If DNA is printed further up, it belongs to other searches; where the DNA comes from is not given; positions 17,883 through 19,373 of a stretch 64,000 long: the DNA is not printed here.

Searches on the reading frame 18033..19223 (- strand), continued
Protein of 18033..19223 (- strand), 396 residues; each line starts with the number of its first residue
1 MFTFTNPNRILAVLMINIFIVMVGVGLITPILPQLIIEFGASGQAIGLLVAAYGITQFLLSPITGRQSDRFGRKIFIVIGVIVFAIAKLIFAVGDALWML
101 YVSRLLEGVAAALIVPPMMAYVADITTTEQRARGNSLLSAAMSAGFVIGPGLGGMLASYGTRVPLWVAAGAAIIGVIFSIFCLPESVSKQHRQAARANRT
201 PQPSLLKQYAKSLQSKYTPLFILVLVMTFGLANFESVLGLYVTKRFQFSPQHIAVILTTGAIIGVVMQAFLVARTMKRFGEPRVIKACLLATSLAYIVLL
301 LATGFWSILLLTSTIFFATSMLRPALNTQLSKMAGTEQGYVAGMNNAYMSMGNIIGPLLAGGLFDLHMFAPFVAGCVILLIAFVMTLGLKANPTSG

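Call 10: find_homologous_proteins(query=window:18033-19223:-, max_evalue=1e-30)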
Query window:18033-19223:- (396 aa): 1061 proteins with E <= 1e-30 among 8000 candidates; the best 120 are listed.
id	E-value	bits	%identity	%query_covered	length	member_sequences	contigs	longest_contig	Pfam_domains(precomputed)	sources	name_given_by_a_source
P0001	1.1e-245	833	100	100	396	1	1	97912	PF05977.20,PF00083.31,PF03137.27,PF12832.14,PF07690.22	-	-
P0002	1.5e-216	737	89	100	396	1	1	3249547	PF05977.20,PF03209.22,PF00083.31,PF03137.27,PF12832.14,PF07690.22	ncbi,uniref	ncbi:MFS transporter [Paenibacillus kandeliae]|uniref:MFS transporter n=1 Tax=Paenibacillus kandelia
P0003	2.0e-214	730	87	99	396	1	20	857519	PF00083.31,PF12832.14,PF07690.22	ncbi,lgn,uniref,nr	ncbi:MFS transporter [Paenibacillus hunanensis]|uniref:DHA1 family multidrug resistance protein-like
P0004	4.5e-214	729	87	99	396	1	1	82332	PF00083.31,PF12832.14,PF07690.22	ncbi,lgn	-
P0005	1.7e-189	648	78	98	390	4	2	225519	PF05977.20,PF00083.31,PF03137.27,PF12832.14,PF07690.22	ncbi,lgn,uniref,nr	ncbi:MFS transporter [Paenibacillus sp. J22TS3]|uniref:MFS transporter n=1 Tax=Paenibacillus sp. J22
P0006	4.7e-188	643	78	98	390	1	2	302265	PF00083.31,PF07690.22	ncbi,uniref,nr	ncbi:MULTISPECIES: MFS transporter [Paenibacillus]|uniref:MFS transporter n=1 Tax=Paenibacillus TaxI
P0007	8.1e-187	639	78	98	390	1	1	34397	PF00083.31,PF12832.14,PF07690.22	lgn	-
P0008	9.9e-185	632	77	100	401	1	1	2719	PF00083.31,PF12832.14,PF07690.22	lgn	-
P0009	1.3e-183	628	76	98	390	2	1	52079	PF05977.20,PF06609.19,PF03209.22,PF00083.31,PF12832.14,PF07690.22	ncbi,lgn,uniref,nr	ncbi:MFS transporter [Paenibacillus sp. ACRRX]|uniref:MFS transporter n=1 Tax=Paenibacillus sp. ACRR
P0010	2.3e-183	628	78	93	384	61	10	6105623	PF05977.20,PF00083.31,PF12832.14,PF07690.22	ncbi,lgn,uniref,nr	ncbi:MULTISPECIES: MFS transporter [Paenibacillus]|uniref:Multidrug transporter n=2 Tax=Paenibacillu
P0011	6.3e-183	626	78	93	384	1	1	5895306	PF05977.20,PF00083.31,PF12832.14,PF07690.22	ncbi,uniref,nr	ncbi:MFS transporter [Paenibacillus polymyxa]|uniref:MFS transporter n=1 Tax=Paenibacillus polymyxa 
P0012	1.8e-181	621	77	93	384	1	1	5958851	PF05977.20,PF00083.31,PF12832.14,PF07690.22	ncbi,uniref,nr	ncbi:MFS transporter [Paenibacillus sp. S25]|uniref:MFS transporter n=1 Tax=Paenibacillus sp. S25 Ta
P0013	1.8e-181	621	77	93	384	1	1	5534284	PF05977.20,PF00083.31,PF12832.14,PF07690.22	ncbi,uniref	ncbi:MFS transporter [Paenibacillus sp. DRB1-1]|uniref:MFS transporter n=1 Tax=Paenibacillus sp. DRB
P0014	4.5e-181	620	76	97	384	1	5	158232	PF05977.20,PF00083.31,PF12832.14,PF07690.22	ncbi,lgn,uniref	ncbi:MFS transporter [Paenibacillus sp. NRS-1782]|uniref:MFS transporter n=1 Tax=unclassified Paenib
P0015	5.4e-181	620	78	93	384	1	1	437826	PF05977.20,PF00083.31,PF12832.14,PF07690.22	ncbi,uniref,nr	ncbi:MFS transporter [Paenibacillus peoriae]|uniref:MFS transporter n=1 Tax=Paenibacillus peoriae Ta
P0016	1.5e-180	618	77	93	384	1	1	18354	PF05977.20,PF00083.31,PF12832.14,PF07690.22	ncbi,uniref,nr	ncbi:MFS transporter [Paenibacillus polymyxa]|uniref:MFS transporter n=1 Tax=Paenibacillus polymyxa 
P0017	1.5e-180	618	77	93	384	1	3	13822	PF05977.20,PF00083.31,PF12832.14,PF07690.22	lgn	-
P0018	1.8e-180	618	77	93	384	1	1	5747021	PF05977.20,PF00083.31,PF12832.14,PF07690.22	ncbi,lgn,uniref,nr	ncbi:MFS transporter [Paenibacillus polymyxa]|uniref:MFS transporter n=1 Tax=Paenibacillus polymyxa 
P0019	6.0e-180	616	76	96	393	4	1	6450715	PF05977.20,PF00083.31,PF12832.14,PF07690.22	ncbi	ncbi:MFS transporter [Paenibacillus chitinolyticus]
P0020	1.2e-179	615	75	97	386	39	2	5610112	PF05977.20,PF00083.31,PF12832.14,PF07690.22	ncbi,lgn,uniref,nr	ncbi:MFS transporter [Paenibacillus polymyxa]|uniref:MFS transporter n=1 Tax=Paenibacillus polymyxa 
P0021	1.7e-179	615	76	97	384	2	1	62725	PF05977.20,PF00083.31,PF12832.14,PF07690.22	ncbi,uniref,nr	ncbi:MFS transporter [Paenibacillus terrae]|uniref:MFS transporter n=1 Tax=Paenibacillus terrae TaxI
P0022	2.4e-179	614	76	97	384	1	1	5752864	PF05977.20,PF00083.31,PF12832.14,PF07690.22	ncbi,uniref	ncbi:MFS transporter [Paenibacillus polymyxa]|uniref:MFS transporter n=1 Tax=Paenibacillus polymyxa 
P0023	5.6e-179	613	75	97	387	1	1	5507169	PF05977.20,PF00083.31,PF12832.14,PF07690.22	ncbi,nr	ncbi:MFS transporter [Paenibacillus polymyxa]|nr:MFS transporter [Paenibacillus polymyxa]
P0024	6.6e-179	613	75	97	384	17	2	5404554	PF05977.20,PF00083.31,PF12832.14,PF07690.22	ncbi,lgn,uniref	ncbi:MFS transporter [Paenibacillus sp. FSL H7-0703]|uniref:MFS transporter n=1 Tax=Paenibacillus sp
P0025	1.0e-178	612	73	98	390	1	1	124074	PF05977.20,PF00083.31,PF12832.14,PF07690.22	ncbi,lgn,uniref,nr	ncbi:MFS transporter [Paenibacillus taiwanensis]|uniref:MFS transporter n=1 Tax=Paenibacillus taiwan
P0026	2.8e-178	611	75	97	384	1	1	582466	PF05977.20,PF00083.31,PF12832.14,PF07690.22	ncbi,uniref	ncbi:MFS transporter [Paenibacillus polymyxa]|uniref:MFS transporter n=1 Tax=Paenibacillus polymyxa 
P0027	5.6e-178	610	76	97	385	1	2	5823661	PF05977.20,PF00083.31,PF12832.14,PF07690.22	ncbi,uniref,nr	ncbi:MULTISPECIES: MFS transporter [Paenibacillus]|uniref:MFS transporter n=1 Tax=Paenibacillus TaxI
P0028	9.4e-178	609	76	93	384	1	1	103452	PF05977.20,PF00083.31,PF12832.14,PF07690.22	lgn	-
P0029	1.0e-176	606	75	97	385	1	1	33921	PF05977.20,PF00083.31,PF12832.14,PF07690.22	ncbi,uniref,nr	ncbi:MFS transporter [Paenibacillus polymyxa]|uniref:MFS transporter n=1 Tax=Paenibacillus polymyxa 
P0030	2.7e-175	601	75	97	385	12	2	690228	PF05977.20,PF00083.31,PF12832.14,PF07690.22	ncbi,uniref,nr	ncbi:MFS transporter [Paenibacillus sp. AK121]|uniref:MFS transporter n=1 Tax=Paenibacillus TaxID=44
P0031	5.4e-175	600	73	98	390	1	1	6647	PF05977.20,PF00083.31,PF12832.14,PF07690.22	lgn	-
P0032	2.4e-174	598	73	98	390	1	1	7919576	PF05977.20,PF00083.31,PF12832.14,PF07690.22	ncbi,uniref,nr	ncbi:MFS transporter [Paenibacillus riograndensis]|uniref:Multidrug resistance protein 2 (Multidrug-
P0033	5.9e-174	597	74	97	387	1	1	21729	PF00083.31,PF07690.22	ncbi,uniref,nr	ncbi:multidrug transporter [Paenibacillus sp. E194]|uniref:MFS transporter n=1 Tax=Paenibacillus sp.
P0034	4.2e-172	591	74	97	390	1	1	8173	PF00083.31,PF07690.22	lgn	-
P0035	7.7e-171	586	73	97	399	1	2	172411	PF05977.20,PF00083.31,PF12832.14,PF07690.22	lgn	-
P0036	3.7e-166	571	71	98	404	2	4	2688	PF05977.20,PF03209.22,PF00083.31,PF12832.14,PF07690.22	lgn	-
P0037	1.7e-157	542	68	97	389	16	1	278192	PF05977.20,PF00083.31,PF12832.14,PF07690.22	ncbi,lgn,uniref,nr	ncbi:MFS transporter [Paenibacillus elgii]|uniref:MFS transporter n=1 Tax=Paenibacillus elgii TaxID=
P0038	6.5e-156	537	74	86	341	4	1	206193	PF05977.20,PF00083.31,PF07690.22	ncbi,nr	ncbi:multidrug-efflux transporter [Paenibacillus sp. Aloe-11]|nr:multidrug-efflux transporter [Paeni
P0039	4.9e-151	521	67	97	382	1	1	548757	PF12832.14,PF07690.22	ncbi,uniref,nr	ncbi:MFS transporter [Paenibacillus elgii]|uniref:MFS transporter n=1 Tax=Paenibacillus elgii TaxID=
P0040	7.1e-147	508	72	85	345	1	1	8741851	PF05977.20,PF00083.31,PF07690.22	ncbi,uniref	ncbi:MFS transporter [Paenibacillus sp. MBLB4367]|uniref:MFS transporter n=1 Tax=Paenibacillus sp. M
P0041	2.6e-133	463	77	41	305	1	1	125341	PF00083.31,PF12832.14,PF07690.22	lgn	-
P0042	7.7e-129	448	73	74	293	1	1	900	PF05631.20,PF05977.20,PF00083.31,PF12832.14,PF07690.22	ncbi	ncbi:MFS transporter, partial [Paenibacillus riograndensis]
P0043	5.2e-128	446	54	94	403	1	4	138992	PF13347.13,PF06779.21,PF05977.20,PF03209.22,PF00083.31,PF12832.14,PF07690.22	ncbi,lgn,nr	nr:MFS transporter [Aneurinibacillus sp. XH2]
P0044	7.1e-128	445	55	93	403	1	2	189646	PF13347.13,PF06779.21,PF05977.20,PF03209.22,PF00083.31,PF12832.14,PF07690.22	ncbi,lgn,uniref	ncbi:MFS transporter [Paenibacillus sp. SAFN-117]|uniref:MFS transporter n=1 Tax=Paenibacillus sp. S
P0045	1.0e-127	445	55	92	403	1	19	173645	PF13347.13,PF06779.21,PF05977.20,PF03209.22,PF00083.31,PF12832.14,PF07690.22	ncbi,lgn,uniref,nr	ncbi:Metal-tetracycline/H(+) antiporter [Chlamydia abortus]|uniref:MFS transporter n=1 Tax=Paenibaci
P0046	1.6e-127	444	55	93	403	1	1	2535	PF13347.13,PF06779.21,PF05977.20,PF03209.22,PF00083.31,PF12832.14,PF07690.22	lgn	-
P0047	2.8e-127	443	55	92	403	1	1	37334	PF13347.13,PF06779.21,PF05977.20,PF03209.22,PF00083.31,PF12832.14,PF07690.22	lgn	-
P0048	6.7e-127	442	76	69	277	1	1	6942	PF05977.20,PF03209.22,PF00083.31,PF12832.14,PF07690.22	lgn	-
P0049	1.5e-125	437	53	98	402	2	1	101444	PF13347.13,PF05977.20,PF00083.31,PF12832.14,PF07690.22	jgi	jgi:MFS transporter, DHA1 family, multidrug resistance protein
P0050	2.0e-124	434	54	95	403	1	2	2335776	PF00083.31,PF12832.14,PF07690.22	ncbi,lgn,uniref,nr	ncbi:MFS transporter [Priestia taiwanensis]|uniref:Tetracycline resistance MFS efflux pump n=1 Tax=P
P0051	2.4e-124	433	54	97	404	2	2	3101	PF13347.13,PF01306.26,PF05977.20,PF00083.31,PF12832.14,PF07690.22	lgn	-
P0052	7.5e-124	432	53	96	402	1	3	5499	PF13347.13,PF05977.20,PF03209.22,PF00083.31,PF12832.14,PF07690.22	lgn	-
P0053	1.5e-123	431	53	97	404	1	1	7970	PF13347.13,PF01306.26,PF05977.20,PF00083.31,PF03137.27,PF12832.14,PF07690.22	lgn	-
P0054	2.0e-123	430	54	97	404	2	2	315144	PF13347.13,PF01306.26,PF05977.20,PF03209.22,PF00083.31,PF03137.27,PF12832.14,PF07690.22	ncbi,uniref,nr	ncbi:MFS transporter [Peribacillus cavernae]|uniref:MFS transporter n=1 Tax=Peribacillus cavernae Ta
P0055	2.4e-123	430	53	97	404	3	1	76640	PF13347.13,PF01306.26,PF05977.20,PF03209.22,PF00083.31,PF03137.27,PF12832.14,PF07690.22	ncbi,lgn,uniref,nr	ncbi:MFS transporter [Bacillus sp. V59.32b]|uniref:MFS transporter n=1 Tax=Bacillus sp. V59.32b TaxI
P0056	5.8e-123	429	54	96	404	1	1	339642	PF13347.13,PF01306.26,PF05977.20,PF03209.22,PF00083.31,PF03137.27,PF12832.14,PF07690.22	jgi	jgi:MFS transporter, DHA1 family, multidrug resistance protein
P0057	7.8e-123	428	54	96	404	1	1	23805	PF13347.13,PF01306.26,PF05977.20,PF03209.22,PF00083.31,PF03137.27,PF12832.14,PF07690.22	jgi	jgi:MFS transporter, DHA1 family, multidrug resistance protein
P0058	2.6e-122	427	51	94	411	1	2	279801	PF13347.13,PF05977.20,PF00083.31,PF12832.14,PF07690.22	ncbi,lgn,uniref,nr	ncbi:MFS transporter [Brevibacillus fulvus]|uniref:DHA1 family multidrug resistance protein-like MFS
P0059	3.0e-122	427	54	97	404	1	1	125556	PF13347.13,PF01306.26,PF05977.20,PF03209.22,PF00083.31,PF03137.27,PF12832.14,PF07690.22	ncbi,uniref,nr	ncbi:MFS transporter [Bacillus sp. V3-13]|uniref:MFS transporter n=1 Tax=Bacillus sp. V3-13 TaxID=20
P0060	5.8e-122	426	53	94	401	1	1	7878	PF01306.26,PF05977.20,PF00083.31,PF12832.14,PF07690.22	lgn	-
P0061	7.2e-122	425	53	97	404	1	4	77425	PF13347.13,PF01306.26,PF05977.20,PF03209.22,PF00083.31,PF03137.27,PF12832.14,PF07690.22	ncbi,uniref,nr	ncbi:MFS transporter [Bacillus canaveralius]|uniref:MFS transporter n=1 Tax=Bacillus canaveralius Ta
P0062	7.4e-122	425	53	96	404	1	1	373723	PF13347.13,PF01306.26,PF05977.20,PF00083.31,PF12832.14,PF07690.22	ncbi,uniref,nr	ncbi:MFS transporter [Bacillus sp. V5-8f]|uniref:MFS transporter n=1 Tax=Bacillus sp. V5-8f TaxID=20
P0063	1.1e-121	425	50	94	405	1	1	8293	PF13347.13,PF06779.21,PF05977.20,PF03209.22,PF00083.31,PF12832.14,PF07690.22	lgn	-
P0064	1.2e-121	425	50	98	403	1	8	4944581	PF13347.13,PF05977.20,PF03209.22,PF00083.31,PF12832.14,PF07690.22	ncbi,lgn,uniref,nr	ncbi:MFS transporter [Aneurinibacillus migulanus]|uniref:MFS transporter, DHA1 family, multidrug res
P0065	1.2e-121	425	52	100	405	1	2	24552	PF13347.13,PF01306.26,PF05977.20,PF00083.31,PF12832.14,PF07690.22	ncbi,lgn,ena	-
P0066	2.0e-121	424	50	98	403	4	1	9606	PF13347.13,PF05977.20,PF03209.22,PF00083.31,PF12832.14,PF07690.22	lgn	-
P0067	2.2e-121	424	53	94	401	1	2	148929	PF05977.20,PF00083.31,PF12832.14,PF07690.22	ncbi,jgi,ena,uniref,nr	ncbi:MAG: multidrug transporter [Bacillus thermozeamaize]|jgi:DHA1 family multidrug resistance prote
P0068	2.3e-121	424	53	91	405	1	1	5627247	PF13347.13,PF06779.21,PF05977.20,PF00083.31,PF12832.14,PF07690.22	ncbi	ncbi:MFS transporter [Brevibacillus ruminantium]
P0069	3.2e-121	423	53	94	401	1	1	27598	PF05977.20,PF00083.31,PF12832.14,PF07690.22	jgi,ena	-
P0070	8.5e-121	422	50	98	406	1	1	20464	PF05978.23,PF06779.21,PF05977.20,PF03209.22,PF00083.31,PF03137.27,PF12832.14,PF07690.22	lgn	-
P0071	1.1e-120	421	52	95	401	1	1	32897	PF01306.26,PF05977.20,PF00083.31,PF12832.14,PF07690.22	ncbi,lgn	-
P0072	1.2e-120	421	53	97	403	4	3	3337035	PF13347.13,PF01306.26,PF05977.20,PF00083.31,PF12832.14,PF07690.22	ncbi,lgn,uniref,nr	ncbi:MFS transporter [Bacillus methanolicus]|uniref:Multidrug resistance protein 2 n=1 Tax=Bacillus 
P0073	1.4e-120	421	53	95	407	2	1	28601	PF01306.26,PF05977.20,PF03209.22,PF00083.31,PF03137.27,PF12832.14,PF07690.22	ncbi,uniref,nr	ncbi:MFS transporter [Bacillus lacus]|uniref:MFS transporter n=1 Tax=Metabacillus lacus TaxID=198372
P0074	5.7e-120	419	51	97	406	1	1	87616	PF13347.13,PF05977.20,PF03209.22,PF00083.31,PF12832.14,PF07690.22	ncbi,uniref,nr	ncbi:MFS transporter [Paenibacillus sp. KS1]|uniref:MFS transporter n=1 Tax=Paenibacillus sp. KS1 Ta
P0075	6.1e-120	419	51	98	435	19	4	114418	PF13347.13,PF05977.20,PF03209.22,PF00083.31,PF12832.14,PF07690.22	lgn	-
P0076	7.8e-120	419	51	97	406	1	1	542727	PF13347.13,PF05977.20,PF03209.22,PF00083.31,PF12832.14,PF07690.22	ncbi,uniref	ncbi:MFS transporter [Paenibacillaceae sp. P-4]|uniref:MFS transporter n=1 Tax=Paenibacillaceae bact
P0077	8.0e-120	419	51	97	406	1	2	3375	PF13347.13,PF05977.20,PF03209.22,PF00083.31,PF12832.14,PF07690.22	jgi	-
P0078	8.1e-120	419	51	97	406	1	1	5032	PF13347.13,PF05977.20,PF03209.22,PF00083.31,PF12832.14,PF07690.22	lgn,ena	-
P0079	8.5e-120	418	51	97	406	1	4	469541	PF13347.13,PF05977.20,PF03209.22,PF00083.31,PF12832.14,PF07690.22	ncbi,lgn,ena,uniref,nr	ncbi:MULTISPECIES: MFS transporter [Paenibacillus]|uniref:MFS transporter n=1 Tax=Paenibacillus TaxI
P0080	8.9e-120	418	52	96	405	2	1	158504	PF13347.13,PF01306.26,PF05977.20,PF00083.31,PF12832.14,PF07690.22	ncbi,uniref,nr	ncbi:MFS transporter [Mesobacillus harenae]|uniref:MFS transporter n=1 Tax=Mesobacillus harenae TaxI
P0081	1.0e-119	418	52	91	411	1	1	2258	PF13347.13,PF06779.21,PF05977.20,PF03209.22,PF00083.31,PF12832.14,PF07690.22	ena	-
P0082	1.1e-119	418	51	97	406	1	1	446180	PF13347.13,PF05977.20,PF03209.22,PF00083.31,PF12832.14,PF07690.22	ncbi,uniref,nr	ncbi:MFS transporter [Paenibacillus sp. MER 180]|uniref:MFS transporter n=1 Tax=Paenibacillus sp. ME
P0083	1.2e-119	418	50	98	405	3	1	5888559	PF13347.13,PF06779.21,PF01306.26,PF05977.20,PF00083.31,PF12832.14,PF07690.22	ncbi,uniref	ncbi:MFS transporter [Brevibacillus fluminis]|uniref:MFS transporter n=1 Tax=Brevibacillus fluminis 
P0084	1.4e-119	418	53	90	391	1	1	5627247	PF06779.21,PF05977.20,PF00083.31,PF12832.14,PF07690.22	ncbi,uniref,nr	ncbi:MFS transporter [Brevibacillus ruminantium]|uniref:MFS transporter n=2 Tax=Brevibacillus rumina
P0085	1.4e-119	418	51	91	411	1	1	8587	PF13347.13,PF06779.21,PF05977.20,PF03209.22,PF00083.31,PF12832.14,PF07690.22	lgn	-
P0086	1.5e-119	418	51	91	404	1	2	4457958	PF13347.13,PF06779.21,PF05977.20,PF03209.22,PF00083.31,PF12832.14,PF07690.22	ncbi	ncbi:MFS transporter [Brevibacillus composti]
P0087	1.5e-119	418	51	91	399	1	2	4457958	PF13347.13,PF06779.21,PF05977.20,PF03209.22,PF00083.31,PF12832.14,PF07690.22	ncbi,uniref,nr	ncbi:MFS transporter [Brevibacillus composti]|uniref:MFS transporter n=2 Tax=Brevibacillus composti 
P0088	1.7e-119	418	51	98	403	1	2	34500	PF13347.13,PF05977.20,PF00083.31,PF12832.14,PF07690.22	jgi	jgi:MFS transporter, DHA1 family, multidrug resistance protein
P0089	1.7e-119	417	51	97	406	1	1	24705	PF13347.13,PF05977.20,PF03209.22,PF00083.31,PF12832.14,PF07690.22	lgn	-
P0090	1.8e-119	417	51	97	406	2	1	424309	PF13347.13,PF05977.20,PF03209.22,PF00083.31,PF12832.14,PF07690.22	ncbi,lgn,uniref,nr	ncbi:MFS transporter [Paenibacillus alvei]|uniref:MFS transporter n=1 Tax=Paenibacillus alvei TaxID=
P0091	2.1e-119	417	51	97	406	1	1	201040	PF13347.13,PF05977.20,PF03209.22,PF00083.31,PF12832.14,PF07690.22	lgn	-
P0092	2.2e-119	417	51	97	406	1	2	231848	PF13347.13,PF05977.20,PF03209.22,PF00083.31,PF12832.14,PF07690.22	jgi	-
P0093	2.4e-119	417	51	97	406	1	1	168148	PF13347.13,PF05977.20,PF03209.22,PF00083.31,PF12832.14,PF07690.22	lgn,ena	-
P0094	2.4e-119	417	52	96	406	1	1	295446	PF13347.13,PF05977.20,PF03209.22,PF00083.31,PF12832.14,PF07690.22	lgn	-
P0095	2.4e-119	417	51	97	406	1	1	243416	PF13347.13,PF05977.20,PF03209.22,PF00083.31,PF12832.14,PF07690.22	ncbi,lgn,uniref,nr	ncbi:MFS transporter [Paenibacillus sp. NAIST15-1]|uniref:MFS transporter n=1 Tax=Paenibacillus sp. 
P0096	2.9e-119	417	51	97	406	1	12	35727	PF13347.13,PF05977.20,PF03209.22,PF00083.31,PF12832.14,PF07690.22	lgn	-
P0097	3.1e-119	417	51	97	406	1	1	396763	PF13347.13,PF05977.20,PF03209.22,PF00083.31,PF12832.14,PF07690.22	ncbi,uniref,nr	ncbi:MFS transporter [Paenibacillus sp. chi10]|uniref:MFS transporter n=1 Tax=Paenibacillus suaedae 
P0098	5.0e-119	416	51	97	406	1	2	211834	PF13347.13,PF05977.20,PF03209.22,PF00083.31,PF12832.14,PF07690.22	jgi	jgi:MFS transporter, DHA1 family, multidrug resistance protein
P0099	9.1e-119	415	51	97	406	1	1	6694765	PF13347.13,PF05977.20,PF03209.22,PF00083.31,PF12832.14,PF07690.22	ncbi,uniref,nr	ncbi:MFS transporter [Paenibacillus alvei]|uniref:Multidrug resistance protein 2 n=1 Tax=Paenibacill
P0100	1.0e-118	415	50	95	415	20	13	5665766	PF13347.13,PF06779.21,PF05977.20,PF00083.31,PF12832.14,PF07690.22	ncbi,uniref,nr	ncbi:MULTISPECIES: MFS transporter [Brevibacillus]|uniref:MFS transporter n=1 Tax=Brevibacillus TaxI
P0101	1.5e-118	414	50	97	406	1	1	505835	PF13347.13,PF05977.20,PF03209.22,PF00083.31,PF12832.14,PF07690.22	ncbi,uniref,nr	ncbi:MFS transporter [Paenibacillus alvei]|uniref:MFS transporter n=1 Tax=Paenibacillus alvei TaxID=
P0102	2.3e-118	414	50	97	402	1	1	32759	PF13347.13,PF06779.21,PF05977.20,PF00083.31,PF03137.27,PF12832.14,PF07690.22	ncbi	-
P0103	2.4e-118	414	51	97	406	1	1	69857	PF13347.13,PF05977.20,PF03209.22,PF00083.31,PF12832.14,PF07690.22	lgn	-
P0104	2.6e-118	414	53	95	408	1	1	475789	PF13347.13,PF05977.20,PF03209.22,PF00083.31,PF12832.14,PF07690.22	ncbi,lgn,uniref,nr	ncbi:MFS transporter [Paenibacillus terrigena]|uniref:MFS transporter n=1 Tax=Paenibacillus terrigen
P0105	3.0e-118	413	53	95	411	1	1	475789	PF13347.13,PF05977.20,PF03209.22,PF00083.31,PF12832.14,PF07690.22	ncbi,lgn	-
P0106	3.8e-118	413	51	96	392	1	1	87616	PF13347.13,PF05977.20,PF03209.22,PF00083.31,PF12832.14,PF07690.22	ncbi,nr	ncbi:multidrug transporter [Paenibacillus sp. KS1]|nr:multidrug transporter [Paenibacillus sp. KS1]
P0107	5.5e-118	413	51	90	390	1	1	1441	PF06779.21,PF05977.20,PF03209.22,PF00083.31,PF12832.14,PF07690.22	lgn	-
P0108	7.4e-118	412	51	96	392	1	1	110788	PF13347.13,PF05977.20,PF03209.22,PF00083.31,PF12832.14,PF07690.22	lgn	-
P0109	1.1e-117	411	49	97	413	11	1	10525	PF13347.13,PF06779.21,PF05977.20,PF00083.31,PF12832.14,PF07690.22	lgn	-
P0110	1.2e-117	411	49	99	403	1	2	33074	PF13347.13,PF06779.21,PF05977.20,PF00083.31,PF03137.27,PF12832.14,PF07690.22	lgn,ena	-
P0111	2.0e-117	411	51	96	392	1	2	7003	PF13347.13,PF05977.20,PF03209.22,PF00083.31,PF12832.14,PF07690.22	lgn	-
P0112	3.9e-117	410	51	96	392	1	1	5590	PF13347.13,PF05977.20,PF03209.22,PF00083.31,PF12832.14,PF07690.22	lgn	-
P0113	4.2e-117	410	49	95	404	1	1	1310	PF13347.13,PF06779.21,PF05977.20,PF00083.31,PF03137.27,PF12832.14,PF07690.22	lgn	-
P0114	5.3e-117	409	54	93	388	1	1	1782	PF13347.13,PF01306.26,PF05977.20,PF03209.22,PF00083.31,PF12832.14,PF07690.22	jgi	jgi:DHA1 family multidrug resistance protein-like MFS transporter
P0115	6.3e-117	409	49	96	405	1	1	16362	PF06779.21,PF05977.20,PF00083.31,PF03137.27,PF12832.14,PF07690.22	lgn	-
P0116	6.4e-117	409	51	96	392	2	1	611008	PF13347.13,PF05977.20,PF03209.22,PF00083.31,PF12832.14,PF07690.22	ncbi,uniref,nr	ncbi:MFS transporter [Paenibacillus popilliae]|uniref:MFS transporter n=2 Tax=Paenibacillus popillia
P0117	9.6e-117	408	50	97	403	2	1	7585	PF05977.20,PF00083.31,PF12832.14,PF07690.22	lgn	-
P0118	1.1e-116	408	51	97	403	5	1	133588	PF13347.13,PF06779.21,PF05977.20,PF00083.31,PF03137.27,PF12832.14,PF07690.22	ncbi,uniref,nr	ncbi:MFS transporter [Brevibacillus migulae]|uniref:MFS transporter n=1 Tax=Brevibacillus migulae Ta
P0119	1.3e-116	408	50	99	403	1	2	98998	PF05977.20,PF00083.31,PF12832.14,PF07690.22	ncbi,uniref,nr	ncbi:MFS transporter [Bacillus chungangensis]|uniref:DHA1 family multidrug resistance protein-like M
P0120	1.5e-116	408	50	99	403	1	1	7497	PF05977.20,PF00083.31,PF12832.14,PF07690.22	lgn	-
